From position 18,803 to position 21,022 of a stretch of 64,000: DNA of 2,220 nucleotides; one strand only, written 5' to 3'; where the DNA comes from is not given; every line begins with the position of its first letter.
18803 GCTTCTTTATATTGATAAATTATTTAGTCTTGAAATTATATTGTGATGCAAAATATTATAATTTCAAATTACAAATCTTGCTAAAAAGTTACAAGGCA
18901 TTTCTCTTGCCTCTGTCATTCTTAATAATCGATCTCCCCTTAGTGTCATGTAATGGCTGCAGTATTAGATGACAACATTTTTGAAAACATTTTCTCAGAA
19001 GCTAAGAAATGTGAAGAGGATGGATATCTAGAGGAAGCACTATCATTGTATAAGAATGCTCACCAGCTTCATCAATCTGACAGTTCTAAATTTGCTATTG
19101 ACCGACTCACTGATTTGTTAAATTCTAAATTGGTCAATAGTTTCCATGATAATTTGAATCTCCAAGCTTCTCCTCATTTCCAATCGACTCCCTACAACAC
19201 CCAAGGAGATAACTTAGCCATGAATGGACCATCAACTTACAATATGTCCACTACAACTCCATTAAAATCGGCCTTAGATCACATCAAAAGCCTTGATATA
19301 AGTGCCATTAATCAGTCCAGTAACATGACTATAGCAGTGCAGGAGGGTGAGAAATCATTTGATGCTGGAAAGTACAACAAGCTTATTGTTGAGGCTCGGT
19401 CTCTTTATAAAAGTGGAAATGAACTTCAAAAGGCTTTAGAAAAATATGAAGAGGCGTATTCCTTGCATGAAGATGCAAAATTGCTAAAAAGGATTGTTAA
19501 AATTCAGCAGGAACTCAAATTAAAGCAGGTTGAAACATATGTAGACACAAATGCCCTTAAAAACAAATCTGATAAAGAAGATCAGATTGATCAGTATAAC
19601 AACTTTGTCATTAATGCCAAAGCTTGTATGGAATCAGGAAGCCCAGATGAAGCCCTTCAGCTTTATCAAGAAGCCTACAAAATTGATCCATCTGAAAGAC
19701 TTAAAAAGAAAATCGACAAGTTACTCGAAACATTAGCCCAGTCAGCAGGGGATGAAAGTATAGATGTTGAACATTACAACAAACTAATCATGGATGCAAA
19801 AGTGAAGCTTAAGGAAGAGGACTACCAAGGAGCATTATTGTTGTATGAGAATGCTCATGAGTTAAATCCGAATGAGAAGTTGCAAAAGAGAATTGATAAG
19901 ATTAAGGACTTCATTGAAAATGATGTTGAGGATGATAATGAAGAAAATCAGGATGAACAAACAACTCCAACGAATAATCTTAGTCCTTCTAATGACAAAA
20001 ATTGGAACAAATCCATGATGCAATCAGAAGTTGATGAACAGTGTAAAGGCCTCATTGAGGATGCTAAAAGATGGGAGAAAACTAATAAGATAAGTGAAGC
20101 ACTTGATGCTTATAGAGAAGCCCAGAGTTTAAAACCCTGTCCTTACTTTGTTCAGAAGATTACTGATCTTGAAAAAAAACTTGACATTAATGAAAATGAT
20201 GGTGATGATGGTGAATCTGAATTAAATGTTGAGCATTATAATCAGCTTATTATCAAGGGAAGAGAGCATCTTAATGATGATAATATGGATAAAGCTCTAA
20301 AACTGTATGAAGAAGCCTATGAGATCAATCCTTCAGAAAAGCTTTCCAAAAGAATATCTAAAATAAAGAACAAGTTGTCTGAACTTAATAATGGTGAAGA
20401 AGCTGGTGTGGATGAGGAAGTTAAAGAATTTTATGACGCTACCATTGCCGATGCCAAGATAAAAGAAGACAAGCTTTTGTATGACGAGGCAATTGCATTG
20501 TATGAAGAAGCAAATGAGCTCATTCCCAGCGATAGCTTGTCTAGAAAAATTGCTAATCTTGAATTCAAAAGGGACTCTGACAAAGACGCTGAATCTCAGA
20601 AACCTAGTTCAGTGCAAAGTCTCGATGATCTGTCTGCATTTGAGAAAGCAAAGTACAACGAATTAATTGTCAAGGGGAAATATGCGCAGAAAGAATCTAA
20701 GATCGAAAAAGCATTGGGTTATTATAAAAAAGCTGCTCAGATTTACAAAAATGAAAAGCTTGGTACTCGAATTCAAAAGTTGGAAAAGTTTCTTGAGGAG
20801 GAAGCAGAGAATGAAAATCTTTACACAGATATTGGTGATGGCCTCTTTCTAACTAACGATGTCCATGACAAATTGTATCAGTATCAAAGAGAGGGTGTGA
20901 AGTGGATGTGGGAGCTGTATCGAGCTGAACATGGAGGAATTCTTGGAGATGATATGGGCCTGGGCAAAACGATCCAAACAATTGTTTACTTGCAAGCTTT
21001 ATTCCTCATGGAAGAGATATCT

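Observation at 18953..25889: PICH/ERCC6L ortholog with an 8-fold expanded N-terminal TPR-like repeat array in one giant first exon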

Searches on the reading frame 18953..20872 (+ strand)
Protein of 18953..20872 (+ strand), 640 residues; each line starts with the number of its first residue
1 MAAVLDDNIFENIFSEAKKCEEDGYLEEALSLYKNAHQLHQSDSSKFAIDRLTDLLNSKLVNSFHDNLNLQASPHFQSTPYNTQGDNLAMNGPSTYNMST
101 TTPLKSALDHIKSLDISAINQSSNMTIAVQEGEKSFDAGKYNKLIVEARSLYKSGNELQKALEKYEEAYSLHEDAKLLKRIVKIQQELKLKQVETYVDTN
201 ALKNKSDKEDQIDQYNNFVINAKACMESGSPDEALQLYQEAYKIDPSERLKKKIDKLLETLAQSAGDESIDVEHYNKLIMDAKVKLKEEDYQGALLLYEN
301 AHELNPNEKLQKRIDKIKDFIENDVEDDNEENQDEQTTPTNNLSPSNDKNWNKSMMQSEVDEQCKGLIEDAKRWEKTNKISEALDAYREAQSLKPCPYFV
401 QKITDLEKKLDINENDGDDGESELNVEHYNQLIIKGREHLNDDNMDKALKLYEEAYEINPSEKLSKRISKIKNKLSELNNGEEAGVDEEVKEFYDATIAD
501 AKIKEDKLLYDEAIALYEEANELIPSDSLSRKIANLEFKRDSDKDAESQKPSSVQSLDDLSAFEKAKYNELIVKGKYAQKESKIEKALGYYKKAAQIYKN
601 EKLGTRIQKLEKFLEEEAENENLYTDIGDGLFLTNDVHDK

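Call 14: search_solved_structures(query=window:18953-20872:+, max_evalue=1, show_alignments=3)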
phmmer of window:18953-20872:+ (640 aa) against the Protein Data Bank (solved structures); distinct sequences matched with E-value up to 1: 4.
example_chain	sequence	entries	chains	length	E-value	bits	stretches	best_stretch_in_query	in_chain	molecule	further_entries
5jno_B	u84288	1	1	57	0.0077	18.4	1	272-318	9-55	DNA excision repair protein ERCC-6-like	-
8cus_A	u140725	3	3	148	0.11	14.6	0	222-263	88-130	I432-1(NaCl) Chain A | I432-1(Imd) Chain A | I432-1-X3 Chain A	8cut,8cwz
8far_A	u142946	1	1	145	0.11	14.6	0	222-263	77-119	I432-1-CC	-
3uq3_A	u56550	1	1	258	0.12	14.5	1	124-201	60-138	Heat shock protein STI1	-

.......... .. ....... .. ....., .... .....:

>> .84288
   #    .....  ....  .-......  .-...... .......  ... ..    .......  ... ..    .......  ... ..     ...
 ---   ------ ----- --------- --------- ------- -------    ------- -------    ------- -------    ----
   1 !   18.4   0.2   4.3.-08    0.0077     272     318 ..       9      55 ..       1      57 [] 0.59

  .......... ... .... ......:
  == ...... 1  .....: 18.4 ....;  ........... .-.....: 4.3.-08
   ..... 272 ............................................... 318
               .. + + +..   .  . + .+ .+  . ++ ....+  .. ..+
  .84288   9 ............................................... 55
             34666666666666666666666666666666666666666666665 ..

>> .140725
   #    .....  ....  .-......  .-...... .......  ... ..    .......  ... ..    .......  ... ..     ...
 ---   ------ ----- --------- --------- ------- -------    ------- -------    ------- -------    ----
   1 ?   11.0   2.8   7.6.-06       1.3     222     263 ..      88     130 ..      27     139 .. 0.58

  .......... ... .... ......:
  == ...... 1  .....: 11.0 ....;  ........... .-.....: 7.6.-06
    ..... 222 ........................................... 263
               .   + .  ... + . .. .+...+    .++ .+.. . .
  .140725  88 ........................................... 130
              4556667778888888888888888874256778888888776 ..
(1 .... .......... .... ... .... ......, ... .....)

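Call 45: predict_structure(alignment_id=A4)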
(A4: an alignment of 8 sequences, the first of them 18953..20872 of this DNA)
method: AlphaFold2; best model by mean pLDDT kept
length: 640 residues; sequences in the alignment: 8
mean_pLDDT: 73.5   pTM: 0.20
mean pLDDT of the five models: 73.5, 71.0, 69.7, 69.1, 68.9
residues with pLDDT >= 90: 196; 70-90: 241; 50-70: 47; < 50: 156
segments of 3 or more residues with pLDDT < 50: 68-92, 94-134, 200-207, 265-270, 325-353, 413-422, 480-485, 545-554, 624-640
pLDDT, mean of each block of 10 residues (from residue 1): 63 90 90 90 89 85 52 34 31 30 33 35 31 62 90 87 92 83 86 60 50 87 89 93 89 89 52 83 87 89 86 89 49 32 36 55 87 88 91 86 86 42 72 93 90 92 91 77 57 91 91 95 87 89 51 56 89 92 91 89 89 82 49 40
secondary structure, 60 per line:
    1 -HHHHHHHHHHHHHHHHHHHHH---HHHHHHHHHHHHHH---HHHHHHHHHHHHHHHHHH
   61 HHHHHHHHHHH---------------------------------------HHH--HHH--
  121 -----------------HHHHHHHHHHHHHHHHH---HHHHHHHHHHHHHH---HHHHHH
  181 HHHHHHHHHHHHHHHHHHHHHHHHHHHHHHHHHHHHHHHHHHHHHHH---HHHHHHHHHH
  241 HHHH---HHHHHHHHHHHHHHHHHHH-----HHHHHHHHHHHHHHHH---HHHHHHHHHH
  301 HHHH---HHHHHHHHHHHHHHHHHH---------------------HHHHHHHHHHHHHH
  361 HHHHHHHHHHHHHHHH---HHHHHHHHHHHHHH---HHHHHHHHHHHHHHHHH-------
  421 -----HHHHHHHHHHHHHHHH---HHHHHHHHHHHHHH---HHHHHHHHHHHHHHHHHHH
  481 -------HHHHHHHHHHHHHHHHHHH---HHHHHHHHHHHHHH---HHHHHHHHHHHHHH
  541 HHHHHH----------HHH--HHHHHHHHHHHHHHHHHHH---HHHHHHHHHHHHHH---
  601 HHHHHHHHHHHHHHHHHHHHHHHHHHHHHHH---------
elements in order: H2-22 H26-39 H43-71 H138-154 H158-171 H175-227 H231-244 H248-266 H272-287 H291-304 H308-325 H347-376 H380-393 H397-413 H426-441 H445-458 H462-480 H488-506 H510-523 H527-546 H562-580 H584-597 H601-631

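Call 51: fold_search(model_id=the predicted structure, library=pdb)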
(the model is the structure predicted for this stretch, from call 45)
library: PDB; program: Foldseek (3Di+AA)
matches with E <= 10: 982; with E <= 0.001: 78
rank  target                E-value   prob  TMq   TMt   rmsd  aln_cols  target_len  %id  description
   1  1w3b_A                6.6e-07  1.00  0.08  0.13  30.0       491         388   13  The superhelical TPR domain of O-linked GlcNAc transferase reveals structural similarities to importin alpha. (released 2004-09-09)
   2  8chy                  1.0e-06  1.00  0.08  0.17  28.5       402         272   17  Crystal structure of an 8-repeat consensus TPR superhelix with Zinc. (released 2024-02-21)
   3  1w3b_B                1.3e-06  1.00  0.08  0.13  30.2       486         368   15  The superhelical TPR domain of O-linked GlcNAc transferase reveals structural similarities to importin alpha. (released 2004-09-09)
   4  2y4t_B                1.7e-06  1.00  0.11  0.14  40.1       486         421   15  Crystal structure of the human co-chaperone P58(IPK) (released 2011-08-10)
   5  9qhb                  2.1e-06  1.00  0.07  0.17  31.4       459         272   14  Crystal structure of 16-repeat CTPR protein with eliminated coordination sites (released 2025-10-22)
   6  2y4t_A                2.1e-06  1.00  0.10  0.13  40.1       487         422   16  Crystal structure of the human co-chaperone P58(IPK) (released 2011-08-10)
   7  6eou                  4.8e-06  1.00  0.08  0.14  29.3       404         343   16  O-GlcNAc transferase TPR domain with the intellectual disability associated mutation L254F (released 2018-05-09)
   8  8dtf_A                6.4e-06  1.00  0.08  0.07  41.3       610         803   11  Cryo-EM structure of the full length Arabidopsis SPY with complete TPRs (released 2023-03-08)
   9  8dtg_B                7.6e-06  1.00  0.07  0.06  32.5       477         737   12  Cryo-EM structure of Arabidopsis SPY alternative conformation 1 (released 2023-03-08)
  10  3ieg_A                8.3e-06  1.00  0.09  0.14  34.6       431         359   14  Crystal Structure of P58(IPK) TPR Domain at 2.5 A (released 2010-03-31)
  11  9qhc_A                9.1e-06  1.00  0.10  0.21  32.3       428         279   14  Crystal structure of 8-repeat CTPR protein with eliminated coordination sites (released 2025-10-22)
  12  7ntf_A                1.1e-05  1.00  0.08  0.06  30.9       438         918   16  Cryo-EM structure of unliganded O-GlcNAc transferase (released 2021-11-17)
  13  7yeh_A                1.2e-05  1.00  0.08  0.05  28.4       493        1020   16  Cryo-EM structure of human OGT-OGA complex (released 2023-07-12)
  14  7dhg_C                1.3e-05  1.00  0.11  0.14  34.0       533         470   13  Crystal structure of SARS-CoV-2 Orf9b complex with human TOM70 (released 2021-05-12)
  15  7y4i_A                1.4e-05  1.00  0.08  0.07  42.1       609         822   11  Crystal structure of SPINDLY in complex with GDP (released 2022-12-07)
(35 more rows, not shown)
